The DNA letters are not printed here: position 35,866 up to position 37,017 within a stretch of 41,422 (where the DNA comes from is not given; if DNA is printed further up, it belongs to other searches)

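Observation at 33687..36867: A WYL-domain ligand-sensing regulator, a GAF-HD-GYP phosphodiesterase and an MBL-fold hydrolase are clustered, forming a candidate nucleotide-second-messenger module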

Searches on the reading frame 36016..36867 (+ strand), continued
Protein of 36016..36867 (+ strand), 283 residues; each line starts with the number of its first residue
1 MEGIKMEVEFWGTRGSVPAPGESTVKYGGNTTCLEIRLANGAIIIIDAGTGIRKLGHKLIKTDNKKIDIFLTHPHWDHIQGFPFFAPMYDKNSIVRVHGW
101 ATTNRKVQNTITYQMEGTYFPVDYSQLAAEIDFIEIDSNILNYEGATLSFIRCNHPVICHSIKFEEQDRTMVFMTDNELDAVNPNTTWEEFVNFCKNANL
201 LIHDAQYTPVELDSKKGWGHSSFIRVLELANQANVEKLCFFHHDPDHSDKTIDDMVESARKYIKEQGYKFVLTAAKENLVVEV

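Call 33: search_protein_families(library=pfam, proteins=[L007:10865-11863:+, L013:7700-9655:+, L013:5092-5862:+, L013:6842-7654:+, L016:10855-11550:+, L007:9152-9847:-, L001:4746-6008:-, L001:8849-11452:+, L087:6847-7272:+, L066:9182-10864:+], max_evalue=0.01)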
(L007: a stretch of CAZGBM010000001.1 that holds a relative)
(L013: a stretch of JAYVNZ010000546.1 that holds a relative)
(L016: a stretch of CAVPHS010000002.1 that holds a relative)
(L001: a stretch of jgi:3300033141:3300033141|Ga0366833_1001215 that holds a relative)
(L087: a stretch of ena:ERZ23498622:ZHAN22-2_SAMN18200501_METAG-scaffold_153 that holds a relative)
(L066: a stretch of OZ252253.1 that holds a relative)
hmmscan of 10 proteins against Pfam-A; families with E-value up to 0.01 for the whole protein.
L007:10865-11863:+ (332 aa): 3 families
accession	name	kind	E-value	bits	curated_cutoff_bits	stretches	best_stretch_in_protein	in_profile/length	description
PF13487.12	HD_5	-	3.7e-36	124.9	27.2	1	154-318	3-170/170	HD domain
PF00072.30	Response_reg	-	1.5e-25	90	30.2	1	3-112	1-110/111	Response regulator receiver domain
PF01966.28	HD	-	1.8e-21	77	22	1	167-287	3-116/116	HD domain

L013:7700-9655:+ (651 aa): 5 families
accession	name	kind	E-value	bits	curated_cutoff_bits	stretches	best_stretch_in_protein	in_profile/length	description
PF13487.12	HD_5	-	7.6e-29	101.1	27.2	1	522-631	63-167/170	HD domain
PF01590.32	GAF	-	7.4e-17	62.6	22.4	1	152-319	1-133/133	GAF domain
PF13185.12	GAF_2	-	2.8e-12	47.5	28.6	1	150-320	1-136/136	GAF domain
PF01966.28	HD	-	2.4e-09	37.9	22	1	351-428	2-63/116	HD domain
PF13492.12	GAF_3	-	1.6e-06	29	27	1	155-321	4-129/129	GAF domain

L013:5092-5862:+ (256 aa): 11 families
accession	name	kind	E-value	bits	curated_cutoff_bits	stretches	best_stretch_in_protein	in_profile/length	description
PF00027.35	cNMP_binding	-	2.9e-28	98.1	27.5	1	62-148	1-87/89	Cyclic nucleotide-binding domain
PF13545.12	HTH_Crp_2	-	1.3e-22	80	27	1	182-250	1-69/70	Crp-like helix-turn-helix domain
PF00325.26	Crp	-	1.8e-09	37.6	21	1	203-233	2-32/32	Bacterial regulatory proteins, crp family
PF25213.1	HVO_A0261_N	-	3.8e-06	27.1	35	1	201-237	22-58/86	HVO_A0261 N-terminal domain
PF13412.12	HTH_24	-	0.00018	21.5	21.9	1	204-234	18-48/48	Winged helix-turn-helix DNA-binding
PF12802.13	MarR_2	-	0.00021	21.8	27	1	204-237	21-54/61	MarR family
PF13551.12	HTH_29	-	0.00061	20.3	28.1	1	204-236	12-47/64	Winged helix-turn helix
PF04545.22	Sigma70_r4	-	0.0011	18.9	24.1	1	201-225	18-42/50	Sigma-70, region 4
PF00392.27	GntR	-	0.0013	18.8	27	1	203-239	23-60/64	Bacterial regulatory proteins, gntR family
PF13384.12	HTH_23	-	0.0024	18.1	24.6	1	204-232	18-46/50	Homeodomain-like domain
PF08279.18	HTH_11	-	0.0063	16.8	25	0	202-236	14-47/55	HTH domain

L013:6842-7654:+ (270 aa): 4 families
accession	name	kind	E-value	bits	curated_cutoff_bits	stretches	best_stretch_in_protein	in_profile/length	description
PF03783.19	CsgG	-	2.5e-15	56.8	20.8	1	46-137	3-97/210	Curli production assembly/transport component CsgG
PF13036.11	LpoB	-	0.0031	17.9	22.3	1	43-140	18-112/147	Peptidoglycan-synthase activator LpoB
PF13174.12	TPR_6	-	0.0036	18.3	26.3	1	225-255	2-32/33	Tetratricopeptide repeat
PF07719.23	TPR_2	-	0.0082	16.6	27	0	225-256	3-34/34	Tetratricopeptide repeat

L016:10855-11550:+ (231 aa): 8 families
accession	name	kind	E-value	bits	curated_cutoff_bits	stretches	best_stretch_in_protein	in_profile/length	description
PF03783.19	CsgG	-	9.5e-10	38.6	20.8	1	30-117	6-101/210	Curli production assembly/transport component CsgG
PF00515.34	TPR_1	-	1.7e-05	24.8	27.8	1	185-218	1-34/34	Tetratricopeptide repeat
PF07719.23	TPR_2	-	0.00052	20.4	27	1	185-218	1-34/34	Tetratricopeptide repeat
PF17680.6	FlgO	-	0.00088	19.6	22.6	1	96-144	78-126/130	FlgO protein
PF13181.12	TPR_8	-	0.0011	19.4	25.7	1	187-217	3-33/34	Tetratricopeptide repeat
PF13424.12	TPR_12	-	0.0021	18.6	30.1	1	184-216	44-76/77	Tetratricopeptide repeat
PF13429.12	TPR_15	-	0.003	17.5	26.2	1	177-225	138-186/280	Tetratricopeptide repeat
PF13428.12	TPR_14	-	0.0036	18.3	23.5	1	188-225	4-41/44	Tetratricopeptide repeat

L007:9152-9847:- (231 aa): 2 families
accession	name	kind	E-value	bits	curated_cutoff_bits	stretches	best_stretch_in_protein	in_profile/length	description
PF00881.29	Nitroreductase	-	4.2e-32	112.1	23.5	1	54-230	1-167/167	Nitroreductase family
PF14512.11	TM1586_NiRdase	-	1.5e-05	25.2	27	0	50-86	2-38/215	Putative TM nitroreductase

L001:4746-6008:- (420 aa): 0 families

L001:8849-11452:+ (867 aa): 2 families
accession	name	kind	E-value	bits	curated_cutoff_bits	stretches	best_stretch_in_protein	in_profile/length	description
PF01326.24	PPDK_N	-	1e-39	137.2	27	1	17-322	2-316/328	Pyruvate phosphate dikinase, AMP/ATP-binding domain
PF00391.29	PEP-utilizers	-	1.5e-05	24.9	23.1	1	791-861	2-72/72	PEP-utilising enzyme, mobile domain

L087:6847-7272:+ (141 aa): 0 families

L066:9182-10864:+ (560 aa): 2 families
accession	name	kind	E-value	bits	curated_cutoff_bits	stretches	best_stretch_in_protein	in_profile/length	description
PF12706.13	Lactamase_B_2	-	2.2e-19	70.3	27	1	310-515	1-200/200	Beta-lactamase superfamily domain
PF00753.33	Lactamase_B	-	0.0019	18.6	22.7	1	299-355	6-64/196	Metallo-beta-lactamase superfamily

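Call 34: find_related_loci(query=window:36031-36867:+, collection=metagenome_contigs, flank=10000)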
Query window:36031-36867:+ (278 aa) in metagenome_contigs; peptide patterns used: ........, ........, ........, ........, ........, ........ (x = any residue, [..] = any of these).
600 stretches matched a pattern (row limit reached: there are more); 550 encode a relative of the query (tblastn E <= 1e-3); the best 80 are kept; 80 distinct loci.
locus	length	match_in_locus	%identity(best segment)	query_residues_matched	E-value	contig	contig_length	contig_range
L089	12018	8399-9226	62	1-276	3e-118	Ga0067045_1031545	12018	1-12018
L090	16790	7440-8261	50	1-273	3e-97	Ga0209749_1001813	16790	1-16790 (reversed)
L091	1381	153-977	45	3-278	4e-90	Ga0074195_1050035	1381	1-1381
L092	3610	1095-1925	44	1-276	7e-79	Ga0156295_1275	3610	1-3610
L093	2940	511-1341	44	1-276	1e-79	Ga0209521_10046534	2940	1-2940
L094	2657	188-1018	44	1-272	9e-80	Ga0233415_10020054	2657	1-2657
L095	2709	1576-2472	41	1-278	9e-79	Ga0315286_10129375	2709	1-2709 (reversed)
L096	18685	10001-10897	42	1-278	4e-75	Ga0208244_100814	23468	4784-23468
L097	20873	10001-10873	42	1-270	3e-75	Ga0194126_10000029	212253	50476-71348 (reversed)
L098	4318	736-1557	43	1-273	5e-75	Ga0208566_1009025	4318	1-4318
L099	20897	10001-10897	41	1-278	6e-74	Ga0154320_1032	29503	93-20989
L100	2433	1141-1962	43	1-273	1e-75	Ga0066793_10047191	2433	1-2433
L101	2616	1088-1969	40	1-274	2e-75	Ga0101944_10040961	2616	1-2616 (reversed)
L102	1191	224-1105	41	1-273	3e-79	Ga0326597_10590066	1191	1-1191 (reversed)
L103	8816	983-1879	41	1-278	6e-74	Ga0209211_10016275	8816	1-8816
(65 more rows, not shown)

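Call 52: search_protein_families(library=pfam, proteins=[L009:3632-5269:+, L009:5289-6143:+, L009:6140-6652:+, L009:7781-8317:+, L009:8314-8745:+, L009:8753-9208:+, L009:9218-11476:+, L009:11601-12482:+, L089:7349-8101:-, L089:6165-7352:-], max_evalue=0.001)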
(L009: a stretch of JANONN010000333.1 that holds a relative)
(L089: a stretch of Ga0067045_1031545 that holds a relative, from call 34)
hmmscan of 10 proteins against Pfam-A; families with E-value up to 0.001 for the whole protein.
L009:3632-5269:+ (545 aa): 5 families
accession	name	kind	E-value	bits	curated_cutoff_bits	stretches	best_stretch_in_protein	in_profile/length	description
PF03572.23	Peptidase_S41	-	2e-49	167.8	24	1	201-360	2-156/165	Peptidase family S41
PF22694.1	CtpB_N-like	-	3.4e-08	34.3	27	1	39-84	35-81/85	Activating protease CtpB N-terminal domain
PF13180.12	PDZ_2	-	4.5e-08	33.7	27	1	102-171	2-70/80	PDZ domain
PF00595.29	PDZ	-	3.8e-07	30.8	23.2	1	99-167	8-79/81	PDZ domain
PF17820.7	PDZ_6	-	1.4e-06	28.3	27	1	115-170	1-54/54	PDZ domain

L009:5289-6143:+ (284 aa): 1 family
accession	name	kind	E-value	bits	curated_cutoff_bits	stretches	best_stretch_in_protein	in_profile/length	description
PF11306.15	DUF3108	-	7.2e-09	36.2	26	1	50-266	1-208/209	Protein of unknown function (DUF3108)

L009:6140-6652:+ (170 aa): 4 families
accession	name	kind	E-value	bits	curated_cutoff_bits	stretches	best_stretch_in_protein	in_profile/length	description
PF00132.30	Hexapep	-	1.8e-19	69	27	3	10-44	2-36/36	Bacterial transferase hexapeptide (six repeats)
PF25084.1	LbH_EIF2B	-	9.1e-07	29.3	54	1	50-128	23-100/105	EIF2B subunit epsilon LbH domain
PF14602.12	Hexapep_2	-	3.3e-05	24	27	1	71-101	1-30/34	Hexapeptide repeat of succinyl-transferase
PF21711.3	DCTN5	-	0.00016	21.8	40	1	35-159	41-172/182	Dynactin subunit 5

L009:7781-8317:+ (178 aa): 0 families

L009:8314-8745:+ (143 aa): 1 family
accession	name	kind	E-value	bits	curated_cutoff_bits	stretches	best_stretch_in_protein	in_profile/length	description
PF02130.23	YbeY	-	6.4e-26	91.2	25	1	26-139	13-127/129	Endoribonuclease YbeY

L009:8753-9208:+ (151 aa): 1 family
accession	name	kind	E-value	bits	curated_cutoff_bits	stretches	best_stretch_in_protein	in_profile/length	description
PF04361.18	DUF494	-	7.7e-17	62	22.6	1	30-134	28-132/153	Protein of unknown function (DUF494)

L009:9218-11476:+ (752 aa): 4 families
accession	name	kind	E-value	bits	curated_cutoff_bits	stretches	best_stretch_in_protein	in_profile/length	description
PF01131.25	Topoisom_bac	-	2.1e-124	416.1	35.1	1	128-554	2-410/411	DNA topoisomerase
PF01396.24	Zn_ribbon_Top1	-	3.4e-42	142.4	32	3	632-666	2-36/39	Topoisomerase DNA binding C4 zinc finger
PF01751.28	Toprim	-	1e-22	80.5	23.1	1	6-113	3-96/96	Toprim domain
PF13408.12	Zn_ribbon_recom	-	0.00048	20.9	25.3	0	587-616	8-42/58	Recombinase zinc beta ribbon domain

L009:11601-12482:+ (293 aa): 2 families
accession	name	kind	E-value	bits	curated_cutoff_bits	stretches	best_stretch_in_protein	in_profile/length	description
PF00589.27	Phage_integrase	-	3.2e-42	144.6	27.1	1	113-280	2-171/172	Phage integrase family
PF02899.23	Phage_int_SAM_1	-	1.2e-18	67.5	22.3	1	8-90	1-82/83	Phage integrase, N-terminal SAM-like domain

L089:7349-8101:- (250 aa): 5 families
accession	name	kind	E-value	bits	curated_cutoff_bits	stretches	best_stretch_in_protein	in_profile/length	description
PF00005.33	ABC_tran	-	3.7e-33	115.4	25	1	44-193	1-137/137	ABC transporter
PF13304.12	AAA_21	-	4.3e-12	47.1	27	1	161-228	234-303/304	AAA domain, putative AbiEii toxin, Type IV TA system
PF02463.25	SMC_N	-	2.1e-08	34.3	40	0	162-236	134-210/220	RecF/RecN/SMC N terminal domain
PF13476.12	AAA_23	-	5.1e-05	24.4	27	1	44-73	10-38/201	AAA domain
PF13555.12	AAA_29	-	0.00013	22.1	27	1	48-72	16-40/61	P-loop containing region of AAA domain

L089:6165-7352:- (395 aa): 0 families

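Call 53: search_protein_families(library=pfam, proteins=[L092:726-1934:+, L058:9623-10858:+, L004:1653-2519:+, L074:10853-11875:+, L020:10931-12145:+, L073:10982-12133:+, L014:3969-5036:+, L033:10982-11878:+, L054:8231-9940:+, L054:10916-12493:-], max_evalue=0.001)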
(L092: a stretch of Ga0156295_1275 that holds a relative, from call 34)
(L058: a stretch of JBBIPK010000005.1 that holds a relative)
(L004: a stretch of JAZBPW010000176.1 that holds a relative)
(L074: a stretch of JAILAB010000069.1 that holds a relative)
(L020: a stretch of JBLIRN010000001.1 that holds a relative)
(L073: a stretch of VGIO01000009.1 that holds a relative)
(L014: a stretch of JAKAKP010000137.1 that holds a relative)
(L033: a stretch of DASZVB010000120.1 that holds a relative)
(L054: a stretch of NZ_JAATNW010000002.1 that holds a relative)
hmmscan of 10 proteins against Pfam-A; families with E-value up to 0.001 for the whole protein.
L092:726-1934:+ (402 aa): 3 families
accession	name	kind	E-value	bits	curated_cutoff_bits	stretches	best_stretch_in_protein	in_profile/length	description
PF00072.30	Response_reg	-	2e-20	73.5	30.2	1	5-117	1-111/111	Response regulator receiver domain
PF12706.13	Lactamase_B_2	-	4.9e-18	65.9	27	1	163-362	4-200/200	Beta-lactamase superfamily domain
PF00753.33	Lactamase_B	-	9.4e-06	26.1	22.7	1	147-209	4-68/196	Metallo-beta-lactamase superfamily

L058:9623-10858:+ (411 aa): 3 families
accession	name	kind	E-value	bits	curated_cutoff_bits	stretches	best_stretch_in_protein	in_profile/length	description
PF00072.30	Response_reg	-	1e-24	87.3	30.2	1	5-115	1-110/111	Response regulator receiver domain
PF12706.13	Lactamase_B_2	-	3.1e-14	53.5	27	1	164-371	3-200/200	Beta-lactamase superfamily domain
PF00753.33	Lactamase_B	-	0.00013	22.4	22.7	1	150-212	4-67/196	Metallo-beta-lactamase superfamily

L004:1653-2519:+ (288 aa): 4 families
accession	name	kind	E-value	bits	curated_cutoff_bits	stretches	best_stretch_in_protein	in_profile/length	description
PF04545.22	Sigma70_r4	-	8.5e-19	67.3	24.1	1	223-275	1-49/50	Sigma-70, region 4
PF04542.20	Sigma70_r2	-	8.1e-18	64.4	24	1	54-123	1-70/71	Sigma-70 region 2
PF00140.25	Sigma70_r1_2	-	8.4e-07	29.3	22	1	16-49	1-34/34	Sigma-70 factor, region 1.2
PF04539.22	Sigma70_r3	-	1e-06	29.2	25.3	1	143-183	11-51/78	Sigma-70 region 3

L074:10853-11875:+ (340 aa): 0 families

L020:10931-12145:+ (404 aa): 3 families
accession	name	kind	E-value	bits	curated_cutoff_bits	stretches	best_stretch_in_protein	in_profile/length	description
PF10979.13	DUF2786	-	8.7e-15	54.8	23.9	1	176-211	3-39/40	Protein of unknown function (DUF2786)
PF23771.1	DUF7168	-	5.9e-12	45.9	25.5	1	235-329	19-112/140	Domain of unknown function (DUF7168)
PF10263.15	SprT-like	-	8e-11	42.2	25.6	1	90-147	39-95/108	SprT-like family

L073:10982-12133:+ (383 aa): 3 families
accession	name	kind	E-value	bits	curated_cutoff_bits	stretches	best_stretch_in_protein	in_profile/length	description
PF00107.32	ADH_zinc_N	-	4e-26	91.9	31.8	1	197-330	1-128/129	Zinc-binding dehydrogenase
PF08240.17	ADH_N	-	6.8e-22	78.1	23.5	1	43-153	2-99/104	Alcohol dehydrogenase GroES-like domain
PF16912.11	Glu_dehyd_C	-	1.6e-11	44.6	34.9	1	187-354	31-199/211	Glucose dehydrogenase C-terminus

L014:3969-5036:+ (355 aa): 1 family
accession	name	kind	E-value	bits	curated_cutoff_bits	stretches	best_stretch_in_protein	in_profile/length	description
PF08735.15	DUF1786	-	1.2e-80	271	25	1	63-311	1-251/252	Putative pyruvate format-lyase activating enzyme (DUF1786)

L033:10982-11878:+ (298 aa): 0 families

L054:8231-9940:+ (569 aa): 3 families
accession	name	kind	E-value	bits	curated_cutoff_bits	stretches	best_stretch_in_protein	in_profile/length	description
PF00587.30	tRNA-synt_2b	-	1.7e-37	129.6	29.3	1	96-459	3-179/179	tRNA synthetase class II core domain (G, H, P, S and T)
PF03129.25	HGTP_anticodon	-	3.1e-23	82.2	21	1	476-566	2-91/94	Anticodon binding domain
PF04073.20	tRNA_edit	-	4e-13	50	25.5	1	261-380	5-120/123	Aminoacyl-tRNA editing domain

L054:10916-12493:- (525 aa): 5 families
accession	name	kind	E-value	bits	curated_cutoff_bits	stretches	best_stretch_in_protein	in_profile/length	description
PF00958.27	GMP_synt_C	-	3.1e-43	146.2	27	1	433-524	1-92/92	GMP synthase C terminal domain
PF00117.34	GATase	-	3.5e-43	147.9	22.8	1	11-200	1-189/190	Glutamine amidotransferase class-I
PF02540.23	NAD_synthase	-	3e-09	36.8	21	1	218-293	9-84/242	NAD synthase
PF07722.19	Peptidase_C26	-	1.6e-07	31.8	20.5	1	75-183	101-219/219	Peptidase C26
PF03054.22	tRNA_Me_trans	-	5.4e-05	23.4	20.6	1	229-262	2-34/202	tRNA methyl transferase HUP domain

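Call 62: search_protein_families(library=pfam, proteins=[L066:8522-9682:-, L025:8581-9882:-, L037:5176-7641:-, L089:321-3608:+, L071:3376-4752:+, L089:3633-4925:+, L002:3066-4949:-, L083:7019-8473:-], max_evalue=0.001)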
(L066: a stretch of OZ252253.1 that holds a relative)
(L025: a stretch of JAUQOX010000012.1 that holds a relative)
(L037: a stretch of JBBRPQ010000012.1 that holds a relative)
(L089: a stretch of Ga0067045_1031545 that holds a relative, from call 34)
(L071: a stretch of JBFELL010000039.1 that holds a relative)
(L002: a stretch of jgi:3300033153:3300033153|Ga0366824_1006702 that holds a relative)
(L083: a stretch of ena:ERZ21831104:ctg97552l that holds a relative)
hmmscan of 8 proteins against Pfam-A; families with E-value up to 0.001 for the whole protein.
L066:8522-9682:- (386 aa): 2 families
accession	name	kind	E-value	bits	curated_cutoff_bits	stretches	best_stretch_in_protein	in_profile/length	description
PF00027.35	cNMP_binding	-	6.6e-24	84.1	27.5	1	45-125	6-86/89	Cyclic nucleotide-binding domain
PF07228.17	SpoIIE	-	6.6e-11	42.9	25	1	209-385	4-191/192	Stage II sporulation protein E (SpoIIE)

L025:8581-9882:- (433 aa): 2 families
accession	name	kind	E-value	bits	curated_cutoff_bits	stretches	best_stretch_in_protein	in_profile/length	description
PF00027.35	cNMP_binding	-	2e-23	82.6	27.5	1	81-167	2-88/89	Cyclic nucleotide-binding domain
PF07228.17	SpoIIE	-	1.4e-15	58.2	25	1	254-418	2-176/192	Stage II sporulation protein E (SpoIIE)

L037:5176-7641:- (821 aa): 15 families
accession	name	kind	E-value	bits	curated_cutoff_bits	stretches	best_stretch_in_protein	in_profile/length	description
PF00027.35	cNMP_binding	-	2e-34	117.8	27.5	2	354-440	2-87/89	Cyclic nucleotide-binding domain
PF13187.11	Fer4_9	-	1.5e-15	57.4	27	3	246-305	1-52/52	4Fe-4S dicluster domain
PF00037.32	Fer4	-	4.2e-14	52.1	21.1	2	723-743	3-23/24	4Fe-4S binding domain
PF14697.11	Fer4_21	-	2.1e-13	50.6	35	1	696-745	7-59/59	4Fe-4S dicluster domain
PF12838.12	Fer4_7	-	1.7e-12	48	27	2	727-799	1-52/52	4Fe-4S dicluster domain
PF13237.11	Fer4_10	-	1e-09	38.6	25.5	0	242-301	4-53/53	4Fe-4S dicluster domain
PF12837.12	Fer4_6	-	9.4e-09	35.3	25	0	725-743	6-24/24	4Fe-4S binding domain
PF13183.11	Fer4_8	-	6e-08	33.5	27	1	245-302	3-66/68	4Fe-4S dicluster domain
PF13484.11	Fer4_16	-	9.3e-08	33.2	30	0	290-308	2-20/66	4Fe-4S double cluster binding domain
PF25160.1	LdpA_Fe-S-bd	-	9e-07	29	27.6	1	699-747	4-47/49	LdpA Fe-S cluster-binding domain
PF13510.11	Fer2_4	-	1.4e-06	28.7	22.8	1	40-154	2-80/82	2Fe-2S iron-sulfur cluster binding domain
PF12797.12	Fer4_2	-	0.00013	22.2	24.5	1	722-740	4-22/22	4Fe-4S binding domain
PF13247.11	Fer4_11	-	0.00014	22.4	26.2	1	693-745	6-61/100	4Fe-4S dicluster domain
PF13534.11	Fer4_17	-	0.00025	22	22.2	0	246-302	1-58/61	4Fe-4S dicluster domain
PF22117.2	Fer4_Nqo3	-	0.00083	19.9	27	1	243-288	7-52/67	NADH-quinone oxidoreductase subunit 3, ferredoxin-like domain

L089:321-3608:+ (1095 aa): 3 families
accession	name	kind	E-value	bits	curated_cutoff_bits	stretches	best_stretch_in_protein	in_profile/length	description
PF00027.35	cNMP_binding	-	4.9e-21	75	27.5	1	983-1065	2-86/89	Cyclic nucleotide-binding domain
PF07690.21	MFS_1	-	1.1e-06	28.3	33.4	1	154-386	108-334/347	Major Facilitator Superfamily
PF13646.12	HEAT_2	-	0.00013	22.6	27.7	0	599-657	4-63/88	HEAT repeats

L071:3376-4752:+ (458 aa): 3 families
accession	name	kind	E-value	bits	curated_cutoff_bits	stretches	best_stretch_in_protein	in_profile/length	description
PF00027.35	cNMP_binding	-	3.4e-28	97.9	27.5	2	172-257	4-88/89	Cyclic nucleotide-binding domain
PF00581.25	Rhodanese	-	1.1e-12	48.7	22.2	1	270-347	7-96/102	Rhodanese-like domain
PF13801.11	Metal_resist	-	0.00059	20.4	29.2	0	405-448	68-111/125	Heavy-metal resistance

L089:3633-4925:+ (430 aa): 2 families
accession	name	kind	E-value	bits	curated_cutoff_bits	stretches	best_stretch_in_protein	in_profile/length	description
PF04055.27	Radical_SAM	-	1e-31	110.8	29.5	1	103-258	2-165/166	Radical SAM superfamily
PF13353.11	Fer4_12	-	1.2e-06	29.3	22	1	105-211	12-121/137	4Fe-4S single cluster domain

L002:3066-4949:- (627 aa): 0 families

L083:7019-8473:- (484 aa): 0 families
